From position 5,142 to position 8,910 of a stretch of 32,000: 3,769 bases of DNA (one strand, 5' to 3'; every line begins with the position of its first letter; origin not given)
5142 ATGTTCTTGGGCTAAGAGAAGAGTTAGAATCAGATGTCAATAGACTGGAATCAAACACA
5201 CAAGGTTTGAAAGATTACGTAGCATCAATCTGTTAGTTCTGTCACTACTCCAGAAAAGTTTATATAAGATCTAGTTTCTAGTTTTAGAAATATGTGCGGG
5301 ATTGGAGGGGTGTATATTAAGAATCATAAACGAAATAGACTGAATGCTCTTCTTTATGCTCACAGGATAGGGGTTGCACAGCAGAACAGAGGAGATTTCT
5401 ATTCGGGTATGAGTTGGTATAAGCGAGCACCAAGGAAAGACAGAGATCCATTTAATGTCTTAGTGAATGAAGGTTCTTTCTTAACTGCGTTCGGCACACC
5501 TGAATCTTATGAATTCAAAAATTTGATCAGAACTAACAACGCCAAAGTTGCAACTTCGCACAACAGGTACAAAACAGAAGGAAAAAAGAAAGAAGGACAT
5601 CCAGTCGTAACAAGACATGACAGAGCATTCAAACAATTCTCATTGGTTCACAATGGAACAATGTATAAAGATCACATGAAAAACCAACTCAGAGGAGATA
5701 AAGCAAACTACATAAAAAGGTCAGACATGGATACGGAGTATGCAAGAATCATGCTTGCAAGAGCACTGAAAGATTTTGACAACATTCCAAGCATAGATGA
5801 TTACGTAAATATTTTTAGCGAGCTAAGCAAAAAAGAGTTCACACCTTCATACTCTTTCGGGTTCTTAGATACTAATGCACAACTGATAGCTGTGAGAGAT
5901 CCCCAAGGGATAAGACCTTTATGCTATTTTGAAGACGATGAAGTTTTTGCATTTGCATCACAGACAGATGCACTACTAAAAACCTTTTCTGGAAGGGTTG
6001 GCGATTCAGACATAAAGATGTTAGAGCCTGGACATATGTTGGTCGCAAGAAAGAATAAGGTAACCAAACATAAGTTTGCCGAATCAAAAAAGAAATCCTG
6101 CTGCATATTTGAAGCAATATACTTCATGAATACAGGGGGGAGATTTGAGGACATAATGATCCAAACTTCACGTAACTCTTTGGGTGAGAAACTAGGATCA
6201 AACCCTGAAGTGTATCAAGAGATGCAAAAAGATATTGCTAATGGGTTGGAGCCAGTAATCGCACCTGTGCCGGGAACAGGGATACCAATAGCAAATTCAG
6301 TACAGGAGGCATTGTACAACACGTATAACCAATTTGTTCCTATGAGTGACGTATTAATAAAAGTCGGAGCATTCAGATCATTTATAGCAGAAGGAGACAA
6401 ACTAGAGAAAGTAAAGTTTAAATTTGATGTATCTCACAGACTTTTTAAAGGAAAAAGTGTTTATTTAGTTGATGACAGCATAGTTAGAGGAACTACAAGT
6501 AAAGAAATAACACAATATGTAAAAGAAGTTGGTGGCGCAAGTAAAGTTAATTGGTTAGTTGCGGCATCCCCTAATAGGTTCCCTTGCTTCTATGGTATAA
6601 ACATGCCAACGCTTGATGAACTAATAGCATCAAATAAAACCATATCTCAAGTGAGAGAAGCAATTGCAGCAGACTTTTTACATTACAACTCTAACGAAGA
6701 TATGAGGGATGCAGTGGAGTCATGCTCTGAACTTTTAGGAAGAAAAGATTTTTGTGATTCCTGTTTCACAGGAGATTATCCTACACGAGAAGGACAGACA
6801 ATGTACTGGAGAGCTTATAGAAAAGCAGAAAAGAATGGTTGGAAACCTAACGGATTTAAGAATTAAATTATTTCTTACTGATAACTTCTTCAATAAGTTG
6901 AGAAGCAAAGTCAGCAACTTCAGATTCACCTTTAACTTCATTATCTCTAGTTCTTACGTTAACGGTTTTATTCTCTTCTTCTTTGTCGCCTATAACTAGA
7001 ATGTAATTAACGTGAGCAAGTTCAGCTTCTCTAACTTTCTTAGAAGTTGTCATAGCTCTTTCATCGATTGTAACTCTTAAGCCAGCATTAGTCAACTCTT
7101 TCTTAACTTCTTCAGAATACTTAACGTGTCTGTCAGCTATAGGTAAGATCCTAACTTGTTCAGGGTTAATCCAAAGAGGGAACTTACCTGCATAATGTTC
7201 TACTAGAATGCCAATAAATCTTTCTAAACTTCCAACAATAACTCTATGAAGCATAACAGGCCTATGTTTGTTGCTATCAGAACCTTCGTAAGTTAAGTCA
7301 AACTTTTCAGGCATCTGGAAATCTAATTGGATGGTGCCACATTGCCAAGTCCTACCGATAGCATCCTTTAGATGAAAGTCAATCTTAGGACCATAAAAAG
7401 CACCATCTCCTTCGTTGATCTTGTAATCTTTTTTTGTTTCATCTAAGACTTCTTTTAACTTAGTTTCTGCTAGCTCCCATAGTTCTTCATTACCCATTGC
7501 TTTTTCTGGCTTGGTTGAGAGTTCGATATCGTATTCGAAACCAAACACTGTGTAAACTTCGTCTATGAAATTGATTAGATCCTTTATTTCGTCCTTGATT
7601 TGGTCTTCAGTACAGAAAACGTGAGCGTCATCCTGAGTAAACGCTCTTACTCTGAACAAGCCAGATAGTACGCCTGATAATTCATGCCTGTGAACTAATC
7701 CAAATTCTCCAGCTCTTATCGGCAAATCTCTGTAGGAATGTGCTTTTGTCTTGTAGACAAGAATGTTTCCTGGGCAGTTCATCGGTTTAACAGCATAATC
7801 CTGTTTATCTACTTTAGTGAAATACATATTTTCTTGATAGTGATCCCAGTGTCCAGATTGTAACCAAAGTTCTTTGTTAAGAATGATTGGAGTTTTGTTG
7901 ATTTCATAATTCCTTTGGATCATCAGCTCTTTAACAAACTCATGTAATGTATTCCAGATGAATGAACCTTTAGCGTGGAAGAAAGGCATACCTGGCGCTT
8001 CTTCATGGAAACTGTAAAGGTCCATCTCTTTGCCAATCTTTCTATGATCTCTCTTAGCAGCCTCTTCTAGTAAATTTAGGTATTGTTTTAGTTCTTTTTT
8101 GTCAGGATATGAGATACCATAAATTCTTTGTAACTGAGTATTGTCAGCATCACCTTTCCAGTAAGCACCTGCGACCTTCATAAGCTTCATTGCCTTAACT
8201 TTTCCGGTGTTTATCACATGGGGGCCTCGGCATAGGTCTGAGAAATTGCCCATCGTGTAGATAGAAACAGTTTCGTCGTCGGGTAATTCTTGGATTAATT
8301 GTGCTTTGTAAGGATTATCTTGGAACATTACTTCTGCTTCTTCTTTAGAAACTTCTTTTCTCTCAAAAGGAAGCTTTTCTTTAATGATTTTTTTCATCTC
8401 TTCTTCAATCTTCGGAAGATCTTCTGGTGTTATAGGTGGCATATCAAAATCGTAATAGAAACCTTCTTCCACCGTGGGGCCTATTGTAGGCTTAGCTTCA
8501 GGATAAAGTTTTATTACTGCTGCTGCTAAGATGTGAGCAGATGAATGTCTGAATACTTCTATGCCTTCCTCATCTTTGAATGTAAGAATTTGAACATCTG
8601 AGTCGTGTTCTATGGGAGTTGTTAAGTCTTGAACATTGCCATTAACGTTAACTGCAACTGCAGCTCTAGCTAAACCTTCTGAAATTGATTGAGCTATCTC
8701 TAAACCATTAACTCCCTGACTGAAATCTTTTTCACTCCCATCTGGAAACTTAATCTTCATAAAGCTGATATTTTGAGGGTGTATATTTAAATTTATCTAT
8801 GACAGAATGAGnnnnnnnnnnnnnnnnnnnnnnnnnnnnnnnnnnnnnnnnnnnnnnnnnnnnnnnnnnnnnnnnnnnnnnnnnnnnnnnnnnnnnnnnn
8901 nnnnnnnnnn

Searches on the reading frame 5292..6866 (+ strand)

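Call 3: search_protein_families(library=pfam, proteins=[window:5292-6866:+], max_evalue=0.01)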
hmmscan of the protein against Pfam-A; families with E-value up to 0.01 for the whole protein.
window:5292-6866:+ (524 aa): 3 families
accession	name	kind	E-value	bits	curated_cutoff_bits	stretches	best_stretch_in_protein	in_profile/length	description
PF13522.11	GATase_6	-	3.3e-10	40.5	27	1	83-223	9-129/130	Glutamine amidotransferase domain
PF13537.11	GATase_7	-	1.9e-09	38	25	1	90-229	1-122/123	Glutamine amidotransferase domain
PF00156.33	Pribosyltran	-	0.0011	18.8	26.3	1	314-416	25-116/158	Phosphoribosyl transferase domain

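Call 42: search_protein_families(library=ncbifam, proteins=[window:5292-6866:+], max_evalue=0.01)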
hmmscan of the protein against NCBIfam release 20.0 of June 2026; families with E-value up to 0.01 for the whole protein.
window:5292-6866:+ (524 aa): 8 families
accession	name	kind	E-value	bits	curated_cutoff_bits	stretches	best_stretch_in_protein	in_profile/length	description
TIGR01134.1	purF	equivalog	2.9e-56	191.7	350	1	82-497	62-432/432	amidophosphoribosyltransferase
TIGR01536.1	asn_synth_AEB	equivalog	3.8e-07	29.5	267.1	1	115-232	70-170/517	asparagine synthase (glutamine-hydrolyzing)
NF033535.1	lass_lactam_cya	exception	2e-05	23.3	525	1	187-230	123-167/668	lasso peptide isopeptide bond-forming cyclase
NF002620.0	PRK02277.1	subfamily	9.2e-05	22.2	115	1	329-423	96-177/201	orotate phosphoribosyltransferase-like protein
NF006949.0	PRK09431.1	equivalog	0.00014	20.5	499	1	185-262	120-193/554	asparagine synthase B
TIGR03104.1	trio_amidotrans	equivalog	0.00041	18.7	570.1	1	115-231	69-168/589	N-acetylglutaminylglutamine amidotransferase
TIGR00201.1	comF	subfamily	0.0045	16.9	233.55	0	368-420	133-184/190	ComF family protein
NF045507.1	transregGfcR_Halo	equivalog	0.0049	16.4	300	1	367-419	133-185/215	transcriptional regulator GfcR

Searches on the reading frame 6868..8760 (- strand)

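Call 28: search_protein_families(library=pfam, proteins=[window:6868-8760:-], max_evalue=0.001)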
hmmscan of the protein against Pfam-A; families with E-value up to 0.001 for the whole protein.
window:6868-8760:- (630 aa): 4 families
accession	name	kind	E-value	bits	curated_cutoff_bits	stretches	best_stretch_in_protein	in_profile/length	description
PF00587.30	tRNA-synt_2b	-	5.2e-46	157.4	29.3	1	318-523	6-179/179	tRNA synthetase class II core domain (G, H, P, S and T)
PF03129.25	HGTP_anticodon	-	3.5e-21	75.6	21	1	535-624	1-93/94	Anticodon binding domain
PF07973.19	tRNA_SAD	-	1.4e-15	57.4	24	1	165-214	1-44/44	Threonyl and Alanyl tRNA synthetase second additional domain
PF02824.27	TGS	-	5.3e-11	42.8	22.2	1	1-60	1-60/60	TGS domain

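Call 42: search_protein_families(library=ncbifam, proteins=[window:6868-8760:-], max_evalue=0.01)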
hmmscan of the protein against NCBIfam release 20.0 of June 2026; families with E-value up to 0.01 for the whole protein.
window:6868-8760:- (630 aa): 15 families
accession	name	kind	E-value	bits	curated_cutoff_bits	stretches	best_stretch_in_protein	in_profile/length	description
TIGR00418.1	thrS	equivalog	1.4e-217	724.1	383.65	1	71-624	1-563/565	threonine--tRNA ligase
NF003068.0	PRK03991.1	equivalog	1.2e-64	218.8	484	1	234-626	194-592/613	threonine--tRNA ligase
TIGR00408.1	proS_fam_I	equivalog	1.3e-18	67.1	437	2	453-625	202-380/475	proline--tRNA ligase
NF006625.0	PRK09194.1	equivalog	2.5e-18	66.3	558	2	526-621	460-557/559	proline--tRNA ligase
NF008979.1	PRK12325.1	exception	2.2e-14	53.1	550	2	515-621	322-435/437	proline--tRNA ligase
TIGR00409.1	proS_fam_II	equivalog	4.1e-14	52.4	306.7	2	273-391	54-173/568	proline--tRNA ligase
NF011500.0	PRK14938.1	equivalog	1.2e-13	50.8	362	1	523-613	264-354/387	Ser-tRNA(Thr) hydrolase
TIGR00442.1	hisS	equivalog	2.2e-13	50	286.75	2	257-444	5-186/406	histidine--tRNA ligase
NF003211.1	PRK04173.1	equivalog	2.8e-13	49.5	312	1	526-609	357-441/454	glycine--tRNA ligase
TIGR00389.1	glyS_dimeric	equivalog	6.1e-12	44.9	243.3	1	526-622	464-561/565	glycine--tRNA ligase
NF040865.1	a_tRNA_ed_AlaXM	equivalog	3.6e-10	40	300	1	72-196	98-219/234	alanyl-tRNA editing protein AlaXM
TIGR00344.1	alaS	equivalog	1.5e-07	30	457.05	1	71-198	556-680/847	alanine--tRNA ligase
TIGR00414.1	serS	equivalog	2.1e-07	30.3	301.65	1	231-409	134-317/418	serine--tRNA ligase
NF002436.0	PRK01584.1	equivalog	1.9e-06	26.7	529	1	72-195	457-577/595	alanine--tRNA ligase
TIGR03683.1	A-tRNA_syn_arch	equivalog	0.00051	18.4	744.7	1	110-196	637-720/902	alanine--tRNA ligase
